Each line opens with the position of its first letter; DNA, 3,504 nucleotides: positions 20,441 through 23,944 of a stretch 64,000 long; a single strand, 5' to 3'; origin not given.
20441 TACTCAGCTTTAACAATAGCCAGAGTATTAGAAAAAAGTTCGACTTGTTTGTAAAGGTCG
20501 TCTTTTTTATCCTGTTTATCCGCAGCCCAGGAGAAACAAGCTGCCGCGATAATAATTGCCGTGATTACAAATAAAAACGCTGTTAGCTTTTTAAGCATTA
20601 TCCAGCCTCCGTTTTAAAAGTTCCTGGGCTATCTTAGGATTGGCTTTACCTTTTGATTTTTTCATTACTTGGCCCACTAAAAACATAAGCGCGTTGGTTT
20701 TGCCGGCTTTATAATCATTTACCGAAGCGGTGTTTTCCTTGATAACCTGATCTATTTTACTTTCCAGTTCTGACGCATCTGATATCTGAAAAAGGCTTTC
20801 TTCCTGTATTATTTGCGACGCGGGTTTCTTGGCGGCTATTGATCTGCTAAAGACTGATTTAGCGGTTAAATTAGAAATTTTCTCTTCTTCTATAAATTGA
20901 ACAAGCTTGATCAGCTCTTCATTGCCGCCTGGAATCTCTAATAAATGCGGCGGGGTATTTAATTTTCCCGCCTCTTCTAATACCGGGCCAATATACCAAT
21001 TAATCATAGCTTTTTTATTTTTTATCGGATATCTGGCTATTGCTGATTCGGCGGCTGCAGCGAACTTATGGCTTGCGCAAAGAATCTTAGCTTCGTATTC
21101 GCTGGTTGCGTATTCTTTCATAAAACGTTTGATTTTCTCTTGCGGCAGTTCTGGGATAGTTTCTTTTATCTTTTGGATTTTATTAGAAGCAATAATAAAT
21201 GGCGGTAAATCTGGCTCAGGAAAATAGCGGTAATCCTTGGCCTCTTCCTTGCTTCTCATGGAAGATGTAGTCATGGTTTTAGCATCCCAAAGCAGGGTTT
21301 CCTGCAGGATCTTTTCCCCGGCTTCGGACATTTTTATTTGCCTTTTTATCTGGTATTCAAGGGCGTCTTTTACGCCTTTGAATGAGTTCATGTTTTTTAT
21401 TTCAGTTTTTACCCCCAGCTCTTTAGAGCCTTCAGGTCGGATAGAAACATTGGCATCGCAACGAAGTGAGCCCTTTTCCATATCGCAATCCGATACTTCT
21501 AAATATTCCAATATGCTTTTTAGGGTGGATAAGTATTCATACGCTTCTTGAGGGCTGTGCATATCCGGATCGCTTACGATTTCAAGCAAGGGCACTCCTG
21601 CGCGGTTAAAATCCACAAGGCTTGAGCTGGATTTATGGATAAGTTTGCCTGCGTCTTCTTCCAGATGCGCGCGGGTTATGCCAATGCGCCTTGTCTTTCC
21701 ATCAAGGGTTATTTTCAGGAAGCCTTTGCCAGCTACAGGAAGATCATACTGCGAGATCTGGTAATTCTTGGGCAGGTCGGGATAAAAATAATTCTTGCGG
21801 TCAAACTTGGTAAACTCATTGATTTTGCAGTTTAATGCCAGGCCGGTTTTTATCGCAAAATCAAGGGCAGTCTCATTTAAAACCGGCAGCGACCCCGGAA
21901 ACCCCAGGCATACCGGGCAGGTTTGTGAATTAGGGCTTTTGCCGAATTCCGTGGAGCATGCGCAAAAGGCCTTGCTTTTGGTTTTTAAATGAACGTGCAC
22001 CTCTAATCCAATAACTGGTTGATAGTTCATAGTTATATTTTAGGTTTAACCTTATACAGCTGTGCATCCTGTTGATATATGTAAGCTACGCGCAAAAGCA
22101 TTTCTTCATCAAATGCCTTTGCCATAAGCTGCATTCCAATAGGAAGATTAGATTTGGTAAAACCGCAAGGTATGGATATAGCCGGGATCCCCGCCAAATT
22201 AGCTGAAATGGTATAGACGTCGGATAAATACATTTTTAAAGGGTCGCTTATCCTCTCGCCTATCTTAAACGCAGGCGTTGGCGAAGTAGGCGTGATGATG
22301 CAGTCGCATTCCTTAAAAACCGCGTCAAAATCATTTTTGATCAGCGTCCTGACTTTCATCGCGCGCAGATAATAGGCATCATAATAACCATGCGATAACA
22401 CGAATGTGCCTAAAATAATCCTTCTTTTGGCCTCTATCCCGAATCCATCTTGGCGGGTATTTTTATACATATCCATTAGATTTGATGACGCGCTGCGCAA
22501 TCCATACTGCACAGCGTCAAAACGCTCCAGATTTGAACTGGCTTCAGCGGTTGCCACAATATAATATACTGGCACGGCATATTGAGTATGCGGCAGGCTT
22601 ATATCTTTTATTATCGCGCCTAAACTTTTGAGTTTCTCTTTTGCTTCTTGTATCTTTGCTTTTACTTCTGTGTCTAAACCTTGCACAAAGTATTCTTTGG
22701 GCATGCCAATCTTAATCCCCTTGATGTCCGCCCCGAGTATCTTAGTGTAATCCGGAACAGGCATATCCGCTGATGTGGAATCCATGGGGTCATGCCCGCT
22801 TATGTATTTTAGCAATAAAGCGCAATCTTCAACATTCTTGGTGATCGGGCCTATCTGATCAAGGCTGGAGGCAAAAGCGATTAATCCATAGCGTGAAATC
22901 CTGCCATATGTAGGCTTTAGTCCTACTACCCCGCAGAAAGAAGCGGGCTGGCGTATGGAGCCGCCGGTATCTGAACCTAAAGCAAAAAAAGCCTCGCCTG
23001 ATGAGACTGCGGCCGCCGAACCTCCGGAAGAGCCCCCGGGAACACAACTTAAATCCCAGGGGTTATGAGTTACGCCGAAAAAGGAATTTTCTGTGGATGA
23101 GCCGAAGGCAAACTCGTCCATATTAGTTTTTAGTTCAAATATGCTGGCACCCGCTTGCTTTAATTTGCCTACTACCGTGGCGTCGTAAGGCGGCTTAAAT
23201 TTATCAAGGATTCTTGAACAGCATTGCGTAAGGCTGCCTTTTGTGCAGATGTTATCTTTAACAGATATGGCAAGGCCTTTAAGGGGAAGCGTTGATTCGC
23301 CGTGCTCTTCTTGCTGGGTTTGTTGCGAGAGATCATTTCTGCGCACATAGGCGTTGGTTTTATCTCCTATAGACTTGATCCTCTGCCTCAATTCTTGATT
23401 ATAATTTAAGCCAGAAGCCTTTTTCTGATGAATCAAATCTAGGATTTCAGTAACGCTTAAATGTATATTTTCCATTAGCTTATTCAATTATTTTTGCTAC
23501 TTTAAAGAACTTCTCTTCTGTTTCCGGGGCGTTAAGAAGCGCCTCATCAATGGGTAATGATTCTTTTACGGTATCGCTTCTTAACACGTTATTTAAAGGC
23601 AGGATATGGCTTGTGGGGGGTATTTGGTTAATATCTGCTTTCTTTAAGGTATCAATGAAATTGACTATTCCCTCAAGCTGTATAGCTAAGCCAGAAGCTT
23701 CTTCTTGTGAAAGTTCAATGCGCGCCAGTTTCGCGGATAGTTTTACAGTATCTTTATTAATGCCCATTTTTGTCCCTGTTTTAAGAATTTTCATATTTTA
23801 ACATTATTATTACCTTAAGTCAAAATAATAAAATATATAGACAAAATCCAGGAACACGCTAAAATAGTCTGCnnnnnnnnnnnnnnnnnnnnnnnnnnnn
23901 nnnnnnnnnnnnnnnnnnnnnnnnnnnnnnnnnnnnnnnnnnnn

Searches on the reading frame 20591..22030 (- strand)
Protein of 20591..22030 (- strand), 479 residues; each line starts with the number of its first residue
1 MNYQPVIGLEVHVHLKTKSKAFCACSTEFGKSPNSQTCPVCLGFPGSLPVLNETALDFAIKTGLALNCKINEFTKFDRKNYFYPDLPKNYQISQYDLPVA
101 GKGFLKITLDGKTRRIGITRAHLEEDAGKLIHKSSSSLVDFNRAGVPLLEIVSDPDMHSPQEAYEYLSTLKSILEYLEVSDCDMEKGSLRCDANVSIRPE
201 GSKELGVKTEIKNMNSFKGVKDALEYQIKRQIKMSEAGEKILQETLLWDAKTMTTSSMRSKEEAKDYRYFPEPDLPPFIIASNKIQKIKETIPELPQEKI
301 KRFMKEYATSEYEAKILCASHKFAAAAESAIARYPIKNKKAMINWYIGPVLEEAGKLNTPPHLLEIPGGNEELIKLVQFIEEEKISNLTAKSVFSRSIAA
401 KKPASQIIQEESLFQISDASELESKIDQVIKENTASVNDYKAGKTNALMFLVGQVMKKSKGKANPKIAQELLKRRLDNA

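Call 10: search_protein_families(library=pfam, proteins=[window:20591-22030:-], max_evalue=0.001)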
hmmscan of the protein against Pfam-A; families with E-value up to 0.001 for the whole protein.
window:20591-22030:- (479 aa): 2 families
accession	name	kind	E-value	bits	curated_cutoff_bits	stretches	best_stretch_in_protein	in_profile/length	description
PF02934.20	GatB_N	-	8.4e-124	412.7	23.4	1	6-285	2-276/277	GatB/GatE catalytic domain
PF02637.23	GatB_Yqey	-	4.2e-37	127.7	27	1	337-476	11-148/148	GatB domain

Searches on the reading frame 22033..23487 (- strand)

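Call 10: search_protein_families(library=pfam, proteins=[window:22033-23487:-], max_evalue=0.001)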
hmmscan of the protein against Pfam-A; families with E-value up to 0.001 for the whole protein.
window:22033-23487:- (484 aa): 1 family
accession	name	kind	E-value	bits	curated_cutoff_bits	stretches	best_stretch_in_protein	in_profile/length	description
PF01425.27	Amidase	-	7.4e-152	506.9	27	1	34-465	7-445/445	Amidase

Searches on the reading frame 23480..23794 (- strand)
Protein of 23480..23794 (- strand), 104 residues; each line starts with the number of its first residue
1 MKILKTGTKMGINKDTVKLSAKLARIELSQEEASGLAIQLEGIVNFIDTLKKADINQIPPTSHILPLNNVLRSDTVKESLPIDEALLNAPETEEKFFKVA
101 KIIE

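Call 10: search_protein_families(library=pfam, proteins=[window:23480-23794:-], max_evalue=0.001)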
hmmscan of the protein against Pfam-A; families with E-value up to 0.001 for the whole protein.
window:23480-23794:- (104 aa): 1 family
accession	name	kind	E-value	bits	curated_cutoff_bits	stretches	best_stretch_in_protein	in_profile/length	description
PF02686.20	GatC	-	1.2e-18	67.5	23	1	28-99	1-66/66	Glu-tRNAGln amidotransferase C subunit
